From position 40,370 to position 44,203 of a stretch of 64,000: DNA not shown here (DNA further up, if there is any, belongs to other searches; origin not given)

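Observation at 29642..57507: Eleven copies of an unassigned ~180-215-aa module (TCGN / GW-D-GRD / ENGY-GYSEI signature) across five proteins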

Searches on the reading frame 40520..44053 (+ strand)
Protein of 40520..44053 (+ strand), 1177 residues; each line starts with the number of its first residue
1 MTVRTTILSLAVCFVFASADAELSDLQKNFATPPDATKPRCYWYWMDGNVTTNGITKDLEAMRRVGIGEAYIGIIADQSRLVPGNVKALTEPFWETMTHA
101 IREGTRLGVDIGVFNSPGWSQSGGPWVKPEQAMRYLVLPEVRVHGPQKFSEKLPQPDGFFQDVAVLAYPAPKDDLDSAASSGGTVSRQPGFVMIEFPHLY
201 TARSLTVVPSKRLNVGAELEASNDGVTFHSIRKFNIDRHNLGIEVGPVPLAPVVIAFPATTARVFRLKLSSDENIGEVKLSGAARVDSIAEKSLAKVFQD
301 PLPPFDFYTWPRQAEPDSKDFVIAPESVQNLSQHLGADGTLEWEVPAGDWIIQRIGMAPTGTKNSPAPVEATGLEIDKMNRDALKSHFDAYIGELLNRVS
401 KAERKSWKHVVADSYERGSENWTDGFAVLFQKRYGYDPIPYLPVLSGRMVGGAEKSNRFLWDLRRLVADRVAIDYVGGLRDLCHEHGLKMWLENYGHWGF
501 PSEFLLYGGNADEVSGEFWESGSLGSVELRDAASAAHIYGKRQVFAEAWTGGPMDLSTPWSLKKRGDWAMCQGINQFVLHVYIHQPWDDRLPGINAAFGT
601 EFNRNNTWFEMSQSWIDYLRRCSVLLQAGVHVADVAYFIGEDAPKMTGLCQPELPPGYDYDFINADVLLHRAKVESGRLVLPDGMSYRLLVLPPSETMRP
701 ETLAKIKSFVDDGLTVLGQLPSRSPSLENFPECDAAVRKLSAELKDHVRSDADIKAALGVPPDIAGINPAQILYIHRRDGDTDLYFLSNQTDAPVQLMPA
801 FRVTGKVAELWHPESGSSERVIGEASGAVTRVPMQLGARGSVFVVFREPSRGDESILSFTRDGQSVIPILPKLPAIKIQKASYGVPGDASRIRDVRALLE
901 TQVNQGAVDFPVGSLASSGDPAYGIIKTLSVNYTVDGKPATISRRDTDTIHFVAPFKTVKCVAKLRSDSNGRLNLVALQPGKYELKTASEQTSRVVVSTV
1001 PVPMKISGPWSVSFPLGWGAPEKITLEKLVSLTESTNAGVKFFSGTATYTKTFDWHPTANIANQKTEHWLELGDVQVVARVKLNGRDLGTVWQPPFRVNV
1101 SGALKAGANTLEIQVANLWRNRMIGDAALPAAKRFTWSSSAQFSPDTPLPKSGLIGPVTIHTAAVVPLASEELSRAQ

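Call 16: search_protein_families(library=pfam, proteins=[window:40520-44050:+], max_evalue=0.01)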
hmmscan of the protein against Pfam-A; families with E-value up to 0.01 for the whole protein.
window:40520-44050:+ (1177 aa): 2 families
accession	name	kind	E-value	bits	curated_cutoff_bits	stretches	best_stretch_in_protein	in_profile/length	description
PF17132.9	Glyco_hydro_106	-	3.1e-210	700.9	29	1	32-821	2-739/743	alpha-L-rhamnosidase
PF22666.2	Glyco_hydro_2_N2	-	1.8e-07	31.8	27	1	1046-1121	49-123/167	Glycosyl hydrolase 2 galactose-binding domain-like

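Call 62: find_encoding_contigs(protein=window:40520-44053:+, flank=2000, max_places=3)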
Protein window:40520-44053:+ (1177 aa): no gene with exactly this product is on record in the collection.
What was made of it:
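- Tried and rejected: The exact-sequence look-up of the GH106 protein, meant to identify the source organism, found it not on record (call 62).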
